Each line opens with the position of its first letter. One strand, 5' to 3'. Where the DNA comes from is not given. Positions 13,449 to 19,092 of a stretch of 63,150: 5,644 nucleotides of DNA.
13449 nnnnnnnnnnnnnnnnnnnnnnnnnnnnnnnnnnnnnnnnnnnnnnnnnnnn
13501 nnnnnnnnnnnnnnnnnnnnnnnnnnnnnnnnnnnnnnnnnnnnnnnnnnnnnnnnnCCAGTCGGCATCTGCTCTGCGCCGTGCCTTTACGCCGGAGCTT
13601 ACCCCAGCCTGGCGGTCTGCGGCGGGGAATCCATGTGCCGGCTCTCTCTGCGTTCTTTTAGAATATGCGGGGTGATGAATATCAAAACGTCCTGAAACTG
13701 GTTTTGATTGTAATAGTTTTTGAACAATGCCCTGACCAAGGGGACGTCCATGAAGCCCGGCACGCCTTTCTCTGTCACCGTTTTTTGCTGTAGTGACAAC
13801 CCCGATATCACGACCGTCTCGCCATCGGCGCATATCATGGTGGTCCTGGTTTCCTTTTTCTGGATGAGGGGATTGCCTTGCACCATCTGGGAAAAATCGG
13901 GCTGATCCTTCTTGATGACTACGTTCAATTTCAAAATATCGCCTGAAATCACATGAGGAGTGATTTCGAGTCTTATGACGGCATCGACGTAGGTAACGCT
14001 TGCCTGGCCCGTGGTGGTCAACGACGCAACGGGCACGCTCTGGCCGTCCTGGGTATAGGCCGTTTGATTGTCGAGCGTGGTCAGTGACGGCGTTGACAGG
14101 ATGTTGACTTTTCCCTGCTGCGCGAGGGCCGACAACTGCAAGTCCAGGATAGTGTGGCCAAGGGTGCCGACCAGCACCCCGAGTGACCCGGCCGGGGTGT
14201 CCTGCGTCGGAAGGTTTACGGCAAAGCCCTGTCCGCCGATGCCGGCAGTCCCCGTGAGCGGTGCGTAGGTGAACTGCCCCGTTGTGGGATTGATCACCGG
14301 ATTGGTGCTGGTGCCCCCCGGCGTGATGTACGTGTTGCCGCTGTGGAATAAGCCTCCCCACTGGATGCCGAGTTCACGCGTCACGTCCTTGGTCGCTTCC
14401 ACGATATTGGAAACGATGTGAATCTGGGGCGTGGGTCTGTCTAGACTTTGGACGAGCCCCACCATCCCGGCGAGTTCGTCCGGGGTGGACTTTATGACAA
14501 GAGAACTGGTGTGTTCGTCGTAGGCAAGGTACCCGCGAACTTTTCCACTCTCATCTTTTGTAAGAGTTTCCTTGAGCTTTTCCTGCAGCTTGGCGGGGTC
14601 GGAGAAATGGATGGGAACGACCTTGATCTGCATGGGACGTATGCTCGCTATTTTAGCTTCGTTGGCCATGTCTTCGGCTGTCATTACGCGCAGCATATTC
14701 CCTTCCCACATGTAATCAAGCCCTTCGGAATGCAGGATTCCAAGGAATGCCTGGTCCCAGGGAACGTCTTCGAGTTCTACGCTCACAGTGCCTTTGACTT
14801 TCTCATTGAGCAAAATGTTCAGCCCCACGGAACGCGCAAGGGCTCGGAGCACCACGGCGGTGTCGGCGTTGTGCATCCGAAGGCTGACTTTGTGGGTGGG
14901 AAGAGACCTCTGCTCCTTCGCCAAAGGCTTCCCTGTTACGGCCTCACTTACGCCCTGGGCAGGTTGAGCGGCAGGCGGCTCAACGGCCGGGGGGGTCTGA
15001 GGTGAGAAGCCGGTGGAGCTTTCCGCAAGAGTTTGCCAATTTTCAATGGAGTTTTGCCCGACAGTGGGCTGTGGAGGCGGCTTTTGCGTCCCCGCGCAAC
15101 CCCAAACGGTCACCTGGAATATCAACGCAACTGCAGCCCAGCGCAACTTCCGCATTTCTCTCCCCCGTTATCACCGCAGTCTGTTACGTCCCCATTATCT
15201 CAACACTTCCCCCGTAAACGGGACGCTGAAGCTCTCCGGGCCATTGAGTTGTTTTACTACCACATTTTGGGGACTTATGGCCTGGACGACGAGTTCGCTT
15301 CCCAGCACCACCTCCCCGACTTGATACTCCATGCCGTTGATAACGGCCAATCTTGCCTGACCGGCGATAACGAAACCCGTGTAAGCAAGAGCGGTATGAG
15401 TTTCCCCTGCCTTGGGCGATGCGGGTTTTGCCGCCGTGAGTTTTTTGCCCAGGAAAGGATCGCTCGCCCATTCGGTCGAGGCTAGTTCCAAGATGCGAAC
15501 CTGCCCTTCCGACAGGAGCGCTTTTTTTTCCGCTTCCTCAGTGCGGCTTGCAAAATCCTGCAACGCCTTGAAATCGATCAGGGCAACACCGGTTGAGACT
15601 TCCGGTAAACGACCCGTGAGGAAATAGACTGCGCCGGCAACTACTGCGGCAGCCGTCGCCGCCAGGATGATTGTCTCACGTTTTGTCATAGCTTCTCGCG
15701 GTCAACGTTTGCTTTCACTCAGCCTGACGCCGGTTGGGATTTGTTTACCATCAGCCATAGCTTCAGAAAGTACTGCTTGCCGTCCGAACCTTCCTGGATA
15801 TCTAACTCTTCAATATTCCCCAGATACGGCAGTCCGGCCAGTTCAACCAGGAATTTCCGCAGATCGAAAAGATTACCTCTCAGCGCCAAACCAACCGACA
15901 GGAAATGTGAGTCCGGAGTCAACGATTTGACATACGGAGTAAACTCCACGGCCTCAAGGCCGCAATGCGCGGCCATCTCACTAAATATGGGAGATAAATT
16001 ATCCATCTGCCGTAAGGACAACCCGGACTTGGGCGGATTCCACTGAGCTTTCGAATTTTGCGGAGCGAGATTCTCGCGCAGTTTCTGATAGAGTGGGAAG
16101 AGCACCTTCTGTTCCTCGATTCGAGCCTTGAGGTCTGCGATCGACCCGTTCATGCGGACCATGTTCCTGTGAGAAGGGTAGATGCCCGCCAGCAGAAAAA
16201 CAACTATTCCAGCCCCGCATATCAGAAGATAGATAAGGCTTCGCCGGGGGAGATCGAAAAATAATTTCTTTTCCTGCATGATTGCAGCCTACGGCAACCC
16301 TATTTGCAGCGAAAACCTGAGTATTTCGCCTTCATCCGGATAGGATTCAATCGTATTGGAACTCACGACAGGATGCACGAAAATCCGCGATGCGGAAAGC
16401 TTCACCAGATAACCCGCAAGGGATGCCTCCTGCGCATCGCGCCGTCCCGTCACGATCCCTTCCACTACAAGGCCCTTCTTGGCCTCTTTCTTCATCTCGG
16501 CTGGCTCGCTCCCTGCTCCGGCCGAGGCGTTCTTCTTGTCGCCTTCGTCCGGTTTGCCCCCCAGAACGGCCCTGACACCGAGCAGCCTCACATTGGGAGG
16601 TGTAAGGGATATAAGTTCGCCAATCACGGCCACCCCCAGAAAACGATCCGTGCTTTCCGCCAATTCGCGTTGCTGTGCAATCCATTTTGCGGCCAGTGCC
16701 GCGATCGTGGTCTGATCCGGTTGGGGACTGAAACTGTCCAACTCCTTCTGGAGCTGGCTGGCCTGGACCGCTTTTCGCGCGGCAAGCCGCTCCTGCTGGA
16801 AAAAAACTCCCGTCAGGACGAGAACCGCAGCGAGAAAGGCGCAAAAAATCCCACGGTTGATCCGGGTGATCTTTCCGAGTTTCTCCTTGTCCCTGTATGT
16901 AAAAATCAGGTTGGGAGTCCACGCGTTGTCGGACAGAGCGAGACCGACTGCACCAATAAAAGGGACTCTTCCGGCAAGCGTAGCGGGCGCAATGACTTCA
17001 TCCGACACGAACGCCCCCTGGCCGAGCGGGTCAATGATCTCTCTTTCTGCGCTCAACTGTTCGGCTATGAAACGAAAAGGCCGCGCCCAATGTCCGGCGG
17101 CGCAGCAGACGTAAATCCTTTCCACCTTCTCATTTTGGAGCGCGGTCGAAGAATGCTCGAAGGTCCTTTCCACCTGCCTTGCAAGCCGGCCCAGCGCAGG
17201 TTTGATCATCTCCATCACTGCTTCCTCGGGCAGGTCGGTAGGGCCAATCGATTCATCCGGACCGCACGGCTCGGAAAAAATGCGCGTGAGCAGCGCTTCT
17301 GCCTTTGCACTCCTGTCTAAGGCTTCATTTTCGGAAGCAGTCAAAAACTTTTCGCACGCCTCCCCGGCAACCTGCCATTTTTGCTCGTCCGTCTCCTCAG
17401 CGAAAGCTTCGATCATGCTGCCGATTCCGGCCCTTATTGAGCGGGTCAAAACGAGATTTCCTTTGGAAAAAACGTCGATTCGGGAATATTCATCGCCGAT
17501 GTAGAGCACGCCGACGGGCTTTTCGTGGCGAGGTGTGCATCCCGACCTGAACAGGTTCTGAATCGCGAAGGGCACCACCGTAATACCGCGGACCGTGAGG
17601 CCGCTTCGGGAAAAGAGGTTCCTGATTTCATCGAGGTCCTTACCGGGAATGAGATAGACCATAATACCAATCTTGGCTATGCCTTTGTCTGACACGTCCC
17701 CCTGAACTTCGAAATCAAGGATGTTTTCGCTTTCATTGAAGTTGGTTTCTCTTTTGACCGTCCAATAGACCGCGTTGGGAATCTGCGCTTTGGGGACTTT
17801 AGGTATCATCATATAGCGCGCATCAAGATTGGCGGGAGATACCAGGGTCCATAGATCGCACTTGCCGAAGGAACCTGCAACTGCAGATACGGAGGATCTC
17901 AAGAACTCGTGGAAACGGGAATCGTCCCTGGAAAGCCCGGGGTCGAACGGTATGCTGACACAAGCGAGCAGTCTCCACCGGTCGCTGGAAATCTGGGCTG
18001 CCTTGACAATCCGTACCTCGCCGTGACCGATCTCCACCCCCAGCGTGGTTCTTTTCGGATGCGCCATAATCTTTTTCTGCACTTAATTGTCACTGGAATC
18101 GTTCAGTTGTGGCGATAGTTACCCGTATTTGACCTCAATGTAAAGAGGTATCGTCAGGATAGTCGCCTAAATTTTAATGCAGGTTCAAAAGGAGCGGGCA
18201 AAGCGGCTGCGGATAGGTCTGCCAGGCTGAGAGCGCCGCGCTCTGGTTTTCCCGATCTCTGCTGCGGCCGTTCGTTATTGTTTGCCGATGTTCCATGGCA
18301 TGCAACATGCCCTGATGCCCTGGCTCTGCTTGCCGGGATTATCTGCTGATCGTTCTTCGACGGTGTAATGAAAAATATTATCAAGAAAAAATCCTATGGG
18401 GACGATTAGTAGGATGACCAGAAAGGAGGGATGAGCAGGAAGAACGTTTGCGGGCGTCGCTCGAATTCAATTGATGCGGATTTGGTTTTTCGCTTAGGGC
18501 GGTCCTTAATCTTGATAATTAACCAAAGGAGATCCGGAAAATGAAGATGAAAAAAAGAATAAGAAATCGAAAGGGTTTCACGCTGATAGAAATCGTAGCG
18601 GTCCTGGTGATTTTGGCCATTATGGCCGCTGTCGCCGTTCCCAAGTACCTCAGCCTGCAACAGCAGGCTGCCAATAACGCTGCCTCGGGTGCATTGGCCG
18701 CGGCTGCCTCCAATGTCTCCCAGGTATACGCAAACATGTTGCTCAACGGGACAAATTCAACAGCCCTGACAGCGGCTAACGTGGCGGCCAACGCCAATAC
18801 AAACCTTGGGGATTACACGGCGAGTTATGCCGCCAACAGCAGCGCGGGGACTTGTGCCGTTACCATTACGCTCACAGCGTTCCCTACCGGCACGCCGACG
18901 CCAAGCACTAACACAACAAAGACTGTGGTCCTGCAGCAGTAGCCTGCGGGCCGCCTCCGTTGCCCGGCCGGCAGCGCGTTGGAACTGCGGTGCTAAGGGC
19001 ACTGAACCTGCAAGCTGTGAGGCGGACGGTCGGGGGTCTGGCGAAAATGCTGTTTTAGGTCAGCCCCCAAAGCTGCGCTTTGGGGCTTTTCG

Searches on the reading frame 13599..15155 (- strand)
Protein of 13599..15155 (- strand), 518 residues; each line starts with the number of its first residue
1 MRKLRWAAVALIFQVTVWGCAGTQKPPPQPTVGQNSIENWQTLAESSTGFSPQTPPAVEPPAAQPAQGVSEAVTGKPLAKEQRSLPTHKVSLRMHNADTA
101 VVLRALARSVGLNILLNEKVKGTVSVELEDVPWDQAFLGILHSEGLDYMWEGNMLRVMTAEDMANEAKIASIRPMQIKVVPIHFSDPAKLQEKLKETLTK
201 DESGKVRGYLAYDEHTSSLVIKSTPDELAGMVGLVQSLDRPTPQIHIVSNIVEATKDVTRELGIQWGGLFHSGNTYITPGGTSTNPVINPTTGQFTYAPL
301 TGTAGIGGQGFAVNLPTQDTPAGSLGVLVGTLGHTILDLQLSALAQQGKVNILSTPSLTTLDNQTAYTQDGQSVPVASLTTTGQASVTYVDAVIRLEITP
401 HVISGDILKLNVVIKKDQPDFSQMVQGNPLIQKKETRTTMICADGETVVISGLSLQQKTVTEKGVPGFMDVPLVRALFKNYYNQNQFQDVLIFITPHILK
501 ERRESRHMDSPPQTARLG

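Call 10: search_protein_families(library=pfam, proteins=[window:13599-15155:-], max_evalue=0.01)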
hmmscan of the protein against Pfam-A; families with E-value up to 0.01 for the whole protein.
window:13599-15155:- (518 aa): 4 families
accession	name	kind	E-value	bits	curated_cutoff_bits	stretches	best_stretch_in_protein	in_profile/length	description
PF00263.26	Secretin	-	3.9e-40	137.6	27.5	1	343-500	1-169/169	Bacterial type II and III secretion system protein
PF03958.22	Secretin_N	-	4.8e-06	27.1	28.2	1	178-244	2-69/69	Bacterial type II/III secretion system short domain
PF07660.19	STN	-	0.00014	22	28.4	1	112-148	1-40/52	Secretin and TonB N terminus short domain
PF21305.2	type_II_gspD_N0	-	0.0002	21.6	27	1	94-156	3-70/71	GspD-like, N0 domain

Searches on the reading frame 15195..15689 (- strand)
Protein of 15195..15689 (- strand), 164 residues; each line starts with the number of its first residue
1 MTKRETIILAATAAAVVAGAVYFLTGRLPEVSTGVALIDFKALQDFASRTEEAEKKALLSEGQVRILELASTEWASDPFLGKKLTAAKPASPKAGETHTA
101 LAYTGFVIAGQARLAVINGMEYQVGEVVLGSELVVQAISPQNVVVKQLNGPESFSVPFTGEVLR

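Call 10: search_protein_families(library=pfam, proteins=[window:15195-15689:-], max_evalue=0.01)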
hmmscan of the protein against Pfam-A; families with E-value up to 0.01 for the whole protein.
window:15195-15689:- (164 aa): 1 family
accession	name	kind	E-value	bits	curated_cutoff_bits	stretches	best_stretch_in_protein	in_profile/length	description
PF16537.11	T2SSB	-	0.0013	18.8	28.4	1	111-146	16-50/60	Type II secretion system protein B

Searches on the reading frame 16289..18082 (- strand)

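Call 10: search_protein_families(library=pfam, proteins=[window:16289-18082:-], max_evalue=0.01)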
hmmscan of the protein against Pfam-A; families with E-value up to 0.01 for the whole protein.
window:16289-18082:- (597 aa): 1 family
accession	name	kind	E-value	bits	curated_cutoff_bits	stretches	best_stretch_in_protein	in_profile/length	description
PF11104.14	PilM_2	-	1.7e-08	34.2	27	1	283-384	238-338/340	Type IV pilus assembly protein PilM;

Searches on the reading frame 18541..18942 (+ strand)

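Call 10: search_protein_families(library=pfam, proteins=[window:18541-18942:+], max_evalue=0.01)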
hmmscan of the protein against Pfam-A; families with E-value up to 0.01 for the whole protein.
window:18541-18942:+ (133 aa): 2 families
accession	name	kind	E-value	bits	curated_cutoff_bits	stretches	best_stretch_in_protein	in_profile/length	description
PF07963.17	N_methyl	-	1.7e-08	34.1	21.2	1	8-32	2-26/27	Prokaryotic N-terminal methylation motif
PF10054.14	DUF2291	-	0.0036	17.6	22.5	1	22-112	2-88/200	Predicted periplasmic lipoprotein (DUF2291)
